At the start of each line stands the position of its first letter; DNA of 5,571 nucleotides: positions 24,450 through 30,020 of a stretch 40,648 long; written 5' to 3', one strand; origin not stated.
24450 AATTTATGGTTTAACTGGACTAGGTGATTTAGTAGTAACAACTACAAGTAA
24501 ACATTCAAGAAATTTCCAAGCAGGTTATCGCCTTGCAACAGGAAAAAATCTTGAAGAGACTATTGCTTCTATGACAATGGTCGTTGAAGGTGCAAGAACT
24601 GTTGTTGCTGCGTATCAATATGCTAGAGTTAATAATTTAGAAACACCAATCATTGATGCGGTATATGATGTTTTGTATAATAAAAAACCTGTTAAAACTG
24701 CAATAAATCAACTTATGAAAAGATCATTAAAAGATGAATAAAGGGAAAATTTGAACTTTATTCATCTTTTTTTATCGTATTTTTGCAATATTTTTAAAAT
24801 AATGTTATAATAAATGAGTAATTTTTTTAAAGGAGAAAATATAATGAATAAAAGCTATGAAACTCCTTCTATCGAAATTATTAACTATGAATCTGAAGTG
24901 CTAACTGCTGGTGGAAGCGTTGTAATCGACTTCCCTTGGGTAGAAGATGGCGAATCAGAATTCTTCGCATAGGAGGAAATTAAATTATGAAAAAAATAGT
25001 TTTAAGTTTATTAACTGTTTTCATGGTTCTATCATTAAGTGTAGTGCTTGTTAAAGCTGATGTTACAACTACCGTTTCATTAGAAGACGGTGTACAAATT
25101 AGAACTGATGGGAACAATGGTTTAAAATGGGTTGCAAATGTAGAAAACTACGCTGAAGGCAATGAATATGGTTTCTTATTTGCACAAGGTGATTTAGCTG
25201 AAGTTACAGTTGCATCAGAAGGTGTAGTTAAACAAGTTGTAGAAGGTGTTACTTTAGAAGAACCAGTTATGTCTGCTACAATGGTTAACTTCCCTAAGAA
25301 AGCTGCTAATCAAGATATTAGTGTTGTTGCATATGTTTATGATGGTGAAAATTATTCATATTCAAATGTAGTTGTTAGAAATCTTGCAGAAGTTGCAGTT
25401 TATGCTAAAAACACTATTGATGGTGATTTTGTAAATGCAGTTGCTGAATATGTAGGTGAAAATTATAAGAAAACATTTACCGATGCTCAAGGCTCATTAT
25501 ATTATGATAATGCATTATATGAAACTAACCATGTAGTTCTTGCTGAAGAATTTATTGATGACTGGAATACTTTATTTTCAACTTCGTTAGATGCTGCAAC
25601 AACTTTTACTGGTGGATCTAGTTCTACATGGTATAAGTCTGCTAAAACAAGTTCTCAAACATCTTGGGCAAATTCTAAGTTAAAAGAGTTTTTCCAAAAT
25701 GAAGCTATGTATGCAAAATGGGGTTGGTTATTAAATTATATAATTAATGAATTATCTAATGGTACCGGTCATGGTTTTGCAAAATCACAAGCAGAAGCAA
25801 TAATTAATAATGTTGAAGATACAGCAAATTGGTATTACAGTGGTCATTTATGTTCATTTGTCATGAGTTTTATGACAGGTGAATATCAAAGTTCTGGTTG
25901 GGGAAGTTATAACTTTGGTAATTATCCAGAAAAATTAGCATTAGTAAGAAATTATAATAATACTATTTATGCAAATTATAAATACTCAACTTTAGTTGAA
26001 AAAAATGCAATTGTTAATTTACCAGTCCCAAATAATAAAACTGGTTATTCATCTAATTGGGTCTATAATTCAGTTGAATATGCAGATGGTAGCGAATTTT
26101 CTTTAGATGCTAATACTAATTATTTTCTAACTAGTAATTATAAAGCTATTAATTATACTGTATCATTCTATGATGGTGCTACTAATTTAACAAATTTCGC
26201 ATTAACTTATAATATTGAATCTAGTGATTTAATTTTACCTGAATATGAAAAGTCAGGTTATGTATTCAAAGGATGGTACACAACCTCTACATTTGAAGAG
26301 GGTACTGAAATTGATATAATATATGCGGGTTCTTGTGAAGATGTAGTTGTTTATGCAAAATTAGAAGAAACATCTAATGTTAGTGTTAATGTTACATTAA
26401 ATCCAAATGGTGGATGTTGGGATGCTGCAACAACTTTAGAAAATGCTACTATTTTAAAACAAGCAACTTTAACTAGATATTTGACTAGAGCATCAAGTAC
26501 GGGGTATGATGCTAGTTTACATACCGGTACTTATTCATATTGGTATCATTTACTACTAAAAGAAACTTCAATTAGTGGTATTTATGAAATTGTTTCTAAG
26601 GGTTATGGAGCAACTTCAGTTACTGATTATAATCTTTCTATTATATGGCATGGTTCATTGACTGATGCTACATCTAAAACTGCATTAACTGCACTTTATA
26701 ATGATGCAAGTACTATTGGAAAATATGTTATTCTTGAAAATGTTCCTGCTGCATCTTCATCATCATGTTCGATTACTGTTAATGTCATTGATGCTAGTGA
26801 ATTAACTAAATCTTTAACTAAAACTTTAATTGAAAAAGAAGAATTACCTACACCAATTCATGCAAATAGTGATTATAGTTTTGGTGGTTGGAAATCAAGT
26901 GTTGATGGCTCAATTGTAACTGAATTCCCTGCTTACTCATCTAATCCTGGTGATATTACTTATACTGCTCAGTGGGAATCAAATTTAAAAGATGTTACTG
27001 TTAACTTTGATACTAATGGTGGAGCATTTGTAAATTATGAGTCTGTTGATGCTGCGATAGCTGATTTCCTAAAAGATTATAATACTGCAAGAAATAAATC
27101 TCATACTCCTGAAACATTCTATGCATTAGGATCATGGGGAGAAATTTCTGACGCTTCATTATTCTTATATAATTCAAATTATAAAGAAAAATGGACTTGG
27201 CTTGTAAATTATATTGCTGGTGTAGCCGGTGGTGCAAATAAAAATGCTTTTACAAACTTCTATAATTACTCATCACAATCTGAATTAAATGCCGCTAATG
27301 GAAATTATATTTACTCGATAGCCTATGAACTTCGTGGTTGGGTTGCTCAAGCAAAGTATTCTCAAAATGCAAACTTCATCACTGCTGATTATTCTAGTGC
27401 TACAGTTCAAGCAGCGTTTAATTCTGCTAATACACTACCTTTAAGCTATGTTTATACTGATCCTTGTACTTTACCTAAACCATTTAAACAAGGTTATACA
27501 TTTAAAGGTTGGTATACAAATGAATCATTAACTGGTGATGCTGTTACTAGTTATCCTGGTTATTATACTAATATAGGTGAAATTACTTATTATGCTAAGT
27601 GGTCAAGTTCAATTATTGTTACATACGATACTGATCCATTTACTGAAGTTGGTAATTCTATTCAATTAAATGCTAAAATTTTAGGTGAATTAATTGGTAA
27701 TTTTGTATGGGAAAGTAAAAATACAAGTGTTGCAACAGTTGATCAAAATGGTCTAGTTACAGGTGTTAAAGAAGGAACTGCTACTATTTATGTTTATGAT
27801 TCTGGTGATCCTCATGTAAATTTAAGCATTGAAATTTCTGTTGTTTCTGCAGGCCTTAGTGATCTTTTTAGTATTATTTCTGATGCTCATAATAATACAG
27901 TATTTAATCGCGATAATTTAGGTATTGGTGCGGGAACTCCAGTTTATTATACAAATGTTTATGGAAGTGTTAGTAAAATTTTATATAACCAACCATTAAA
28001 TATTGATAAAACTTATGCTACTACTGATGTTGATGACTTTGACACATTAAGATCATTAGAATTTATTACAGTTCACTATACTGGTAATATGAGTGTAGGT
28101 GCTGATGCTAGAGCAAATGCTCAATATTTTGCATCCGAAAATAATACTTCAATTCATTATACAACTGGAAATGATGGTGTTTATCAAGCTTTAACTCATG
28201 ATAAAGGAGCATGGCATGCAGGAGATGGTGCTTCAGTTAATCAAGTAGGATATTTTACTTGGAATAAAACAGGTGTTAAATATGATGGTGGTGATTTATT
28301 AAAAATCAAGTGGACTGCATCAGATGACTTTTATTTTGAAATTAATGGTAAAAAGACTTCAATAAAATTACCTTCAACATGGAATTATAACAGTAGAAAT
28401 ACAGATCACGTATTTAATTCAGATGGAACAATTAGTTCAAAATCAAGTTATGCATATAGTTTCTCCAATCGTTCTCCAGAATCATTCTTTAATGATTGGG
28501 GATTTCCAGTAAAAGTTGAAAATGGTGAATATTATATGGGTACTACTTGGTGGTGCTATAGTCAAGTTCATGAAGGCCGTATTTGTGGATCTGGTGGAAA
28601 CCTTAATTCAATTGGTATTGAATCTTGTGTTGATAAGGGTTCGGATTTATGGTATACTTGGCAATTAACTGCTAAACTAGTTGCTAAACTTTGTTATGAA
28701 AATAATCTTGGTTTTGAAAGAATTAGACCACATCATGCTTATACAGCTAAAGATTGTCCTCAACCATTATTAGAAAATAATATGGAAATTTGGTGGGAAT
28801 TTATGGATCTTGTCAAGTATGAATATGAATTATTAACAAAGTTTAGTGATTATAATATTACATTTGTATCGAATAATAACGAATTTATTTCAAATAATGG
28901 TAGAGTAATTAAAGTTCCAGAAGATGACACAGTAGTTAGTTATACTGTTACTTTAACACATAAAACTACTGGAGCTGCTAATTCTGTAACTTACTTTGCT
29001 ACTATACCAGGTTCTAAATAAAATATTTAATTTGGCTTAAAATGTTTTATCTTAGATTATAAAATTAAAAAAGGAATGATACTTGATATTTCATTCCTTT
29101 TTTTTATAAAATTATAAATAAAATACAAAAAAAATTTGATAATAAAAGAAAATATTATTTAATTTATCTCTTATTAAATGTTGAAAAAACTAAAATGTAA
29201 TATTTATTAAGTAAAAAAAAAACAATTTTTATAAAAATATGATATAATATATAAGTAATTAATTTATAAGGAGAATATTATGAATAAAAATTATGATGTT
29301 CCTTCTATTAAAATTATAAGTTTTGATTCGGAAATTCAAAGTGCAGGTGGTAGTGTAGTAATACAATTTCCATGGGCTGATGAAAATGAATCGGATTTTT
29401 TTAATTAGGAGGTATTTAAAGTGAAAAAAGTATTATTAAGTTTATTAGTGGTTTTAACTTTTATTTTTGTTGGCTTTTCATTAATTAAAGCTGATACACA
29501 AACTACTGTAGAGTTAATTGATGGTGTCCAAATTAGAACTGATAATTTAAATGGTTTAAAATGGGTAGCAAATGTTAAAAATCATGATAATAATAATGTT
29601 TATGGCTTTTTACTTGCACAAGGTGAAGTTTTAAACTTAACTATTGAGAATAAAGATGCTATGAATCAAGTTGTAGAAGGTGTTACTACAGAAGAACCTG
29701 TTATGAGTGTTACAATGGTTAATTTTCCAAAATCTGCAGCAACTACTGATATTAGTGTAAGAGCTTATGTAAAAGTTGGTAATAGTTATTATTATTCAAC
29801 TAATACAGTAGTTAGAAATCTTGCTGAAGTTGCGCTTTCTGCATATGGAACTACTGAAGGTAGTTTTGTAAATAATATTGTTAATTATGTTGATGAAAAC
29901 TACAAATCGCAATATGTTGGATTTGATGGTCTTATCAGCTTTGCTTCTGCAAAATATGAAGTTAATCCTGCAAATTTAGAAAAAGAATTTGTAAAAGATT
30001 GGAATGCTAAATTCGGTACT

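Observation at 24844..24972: Conserved unannotated 42-codon acidic micro-ORF, with a twin at 29280..29408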

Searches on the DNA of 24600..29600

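Call 45: search_rna_families(source=window, start=24600, end=29600, threshold=evalue, max_evalue=1)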
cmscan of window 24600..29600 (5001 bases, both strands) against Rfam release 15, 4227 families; matches with E-value up to 1: 0.
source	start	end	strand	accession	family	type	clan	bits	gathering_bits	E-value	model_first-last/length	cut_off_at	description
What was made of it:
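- There is no Rfam match (call 45).
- Tried and rejected: Rfam gave nothing on 24600-29600 (call 45).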

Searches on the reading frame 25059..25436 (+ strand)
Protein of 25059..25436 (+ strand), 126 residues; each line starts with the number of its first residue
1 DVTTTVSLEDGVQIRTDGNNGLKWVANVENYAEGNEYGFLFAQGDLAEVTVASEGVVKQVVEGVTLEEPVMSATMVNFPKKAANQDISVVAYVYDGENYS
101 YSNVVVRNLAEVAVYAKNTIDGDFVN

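Call 72: predict_structure(alignment_id=A8)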
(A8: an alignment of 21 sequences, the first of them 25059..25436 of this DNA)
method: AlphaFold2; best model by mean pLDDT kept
length: 126 residues; sequences in the alignment: 21
mean_pLDDT: 79.8   pTM: 0.74
mean pLDDT of the five models: 79.8, 79.4, 79.0, 78.8, 78.1
residues with pLDDT >= 90: 50; 70-90: 46; 50-70: 15; < 50: 15
segments of 3 or more residues with pLDDT < 50: 12-19, 121-126
pLDDT, mean of each block of 10 residues (from residue 1): 66 48 86 93 92 93 90 82 86 95 86 64 42
secondary structure, 60 per line:
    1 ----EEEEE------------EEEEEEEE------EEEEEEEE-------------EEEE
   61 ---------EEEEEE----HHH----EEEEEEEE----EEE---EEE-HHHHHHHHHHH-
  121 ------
elements in order: E5-9 E22-29 E36-43 E57-60 E70-75 E87-94 E99-101 E105-107 H109-119

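Call 75: fold_search(model_id=the predicted structure, library=pdb)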
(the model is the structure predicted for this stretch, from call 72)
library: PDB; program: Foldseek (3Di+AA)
matches with E <= 10: 1934; with E <= 0.001: 0
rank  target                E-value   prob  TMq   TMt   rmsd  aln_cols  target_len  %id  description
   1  4fxt_M                4.7e-03  1.00  0.46  0.33   4.8       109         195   15  Crystal structure of a DUF3823 family protein (BACOVA_02663) from Bacteroides ovatus ATCC 8483 at 2.77 A resolution (released 2012-07-25)
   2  7p5v_G                5.6e-03  1.00  0.48  0.52   7.9       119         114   11  Structure of homomeric LRRC8A Volume-Regulated Anion Channel in complex with synthetic nanobody Sb1 (released 2021-09-15)
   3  4fxt_I                6.6e-03  1.00  0.46  0.34   4.8       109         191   15  Crystal structure of a DUF3823 family protein (BACOVA_02663) from Bacteroides ovatus ATCC 8483 at 2.77 A resolution (released 2012-07-25)
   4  8xe9_A                7.0e-03  0.99  0.41  0.44   7.5       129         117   11  XBB.1.5 RBD in complex with BD55-1205 (released 2024-03-06)
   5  4fxt_A                7.4e-03  1.00  0.46  0.34   4.8       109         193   15  Crystal structure of a DUF3823 family protein (BACOVA_02663) from Bacteroides ovatus ATCC 8483 at 2.77 A resolution (released 2012-07-25)
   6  4fxt_K                7.4e-03  1.00  0.46  0.34   4.8       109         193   15  Crystal structure of a DUF3823 family protein (BACOVA_02663) from Bacteroides ovatus ATCC 8483 at 2.77 A resolution (released 2012-07-25)
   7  4fxt_E                7.4e-03  1.00  0.46  0.33   4.8       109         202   15  Crystal structure of a DUF3823 family protein (BACOVA_02663) from Bacteroides ovatus ATCC 8483 at 2.77 A resolution (released 2012-07-25)
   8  9mvu_D                7.4e-03  0.99  0.42  0.43   8.7       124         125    7  C6 Herpes Virus Simplex Neutralizing Nanobody Bound to HSV Glycoprotein gB (released 2025-08-13)
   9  6oro_D                7.4e-03  0.98  0.41  0.41   6.9       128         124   11  Modified BG505 SOSIP-based immunogen RC1 in complex with the elicited V3-glycan patch antibody Ab874NHP (released 2019-06-12)
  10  9oom_H                8.7e-03  0.97  0.39  0.38   7.5       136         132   10  Cryo-EM structure of vaccine-elicited antibody T6_P_H03 in complex with HIV Env trimer Q23-APEX-GT1 (released 2025-11-12)
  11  5t98_A                8.7e-03  0.91  0.33  0.09   7.2       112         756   15  Crystal structure of BuGH2Awt (released 2017-09-13)
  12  8g73_C                9.2e-03  1.00  0.47  0.50   6.6       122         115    9  SARS-CoV-2 spike/Nb3 complex with 2 RBDs up and 3 Nb3 bound at 2.5 A (released 2024-01-24)
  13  4fxt_N                9.8e-03  1.00  0.46  0.34   4.8       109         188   15  Crystal structure of a DUF3823 family protein (BACOVA_02663) from Bacteroides ovatus ATCC 8483 at 2.77 A resolution (released 2012-07-25)
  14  7mdu_H                1.0e-02  1.00  0.51  0.55   6.0       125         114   10  BG505 SOSIP MD39 in complex with the monoclonal antibodies Rh.33104 mAb.1 and RM20A3 (released 2022-01-26)
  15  9eb9_E                1.0e-02  0.99  0.47  0.50   8.7       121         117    9  Human TRPML1 bound to Sybody94 (released 2026-01-21)
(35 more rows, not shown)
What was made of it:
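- Tried and rejected: TM is at most 0.51 and E is at least 0.005 (calls 72, 75).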

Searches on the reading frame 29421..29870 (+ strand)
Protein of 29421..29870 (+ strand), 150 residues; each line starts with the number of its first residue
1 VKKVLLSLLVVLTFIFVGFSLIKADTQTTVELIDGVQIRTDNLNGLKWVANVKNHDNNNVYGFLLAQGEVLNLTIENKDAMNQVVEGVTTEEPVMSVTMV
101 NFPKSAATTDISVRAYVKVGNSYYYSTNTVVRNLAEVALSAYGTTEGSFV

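Call 50: find_homologous_proteins(query=A4, max_evalue=0.001)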
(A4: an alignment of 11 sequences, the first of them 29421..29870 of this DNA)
Query A4 (11 sequences) (150 aa, profile of the alignment): 22 proteins with E <= 0.001 among 2558 candidates.
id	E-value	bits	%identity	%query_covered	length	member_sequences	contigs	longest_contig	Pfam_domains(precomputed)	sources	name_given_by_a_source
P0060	2.9e-68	246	57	95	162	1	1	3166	-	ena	-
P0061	4.1e-67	243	58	100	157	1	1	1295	-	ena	-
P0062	8.0e-66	238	66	99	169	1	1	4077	-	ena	-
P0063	2.6e-63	230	57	89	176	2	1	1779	-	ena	-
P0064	7.2e-63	229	55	94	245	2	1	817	-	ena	-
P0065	1.7e-61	224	60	84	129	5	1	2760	-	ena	-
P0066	6.7e-60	219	52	100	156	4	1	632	-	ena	-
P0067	1.4e-58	215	49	100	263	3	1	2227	-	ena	-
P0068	2.1e-52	195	45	100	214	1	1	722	-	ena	-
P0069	7.7e-52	193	44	100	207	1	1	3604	-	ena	-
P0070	4.2e-35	139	40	94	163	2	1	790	-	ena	-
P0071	5.6e-34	135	52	61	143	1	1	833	-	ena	-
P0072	9.1e-33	131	59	51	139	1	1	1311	-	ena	-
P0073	2.0e-32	130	47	69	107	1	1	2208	-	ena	-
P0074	3.7e-32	129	50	61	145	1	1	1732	-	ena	-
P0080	1.4e-11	62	24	92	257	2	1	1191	-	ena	-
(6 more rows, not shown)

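Call 92: find_encoding_contigs(protein=P0080, flank=3000, max_places=3)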
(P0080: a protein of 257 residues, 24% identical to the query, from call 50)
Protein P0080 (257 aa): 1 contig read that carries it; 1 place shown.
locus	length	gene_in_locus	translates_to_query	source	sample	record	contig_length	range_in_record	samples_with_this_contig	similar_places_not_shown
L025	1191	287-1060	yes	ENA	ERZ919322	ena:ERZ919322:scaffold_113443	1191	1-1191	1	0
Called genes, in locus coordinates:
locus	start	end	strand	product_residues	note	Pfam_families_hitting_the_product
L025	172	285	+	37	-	-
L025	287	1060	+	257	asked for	-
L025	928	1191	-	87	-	?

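Call 93: find_encoding_contigs(protein=P0070, flank=3000, max_places=3)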
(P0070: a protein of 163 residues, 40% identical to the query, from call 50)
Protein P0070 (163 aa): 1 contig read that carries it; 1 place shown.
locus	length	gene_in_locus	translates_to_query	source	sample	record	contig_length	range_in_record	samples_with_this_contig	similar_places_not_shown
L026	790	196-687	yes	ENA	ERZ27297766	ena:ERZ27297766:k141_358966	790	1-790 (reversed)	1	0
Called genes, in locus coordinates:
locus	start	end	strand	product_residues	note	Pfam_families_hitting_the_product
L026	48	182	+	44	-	-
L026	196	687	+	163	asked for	-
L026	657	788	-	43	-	?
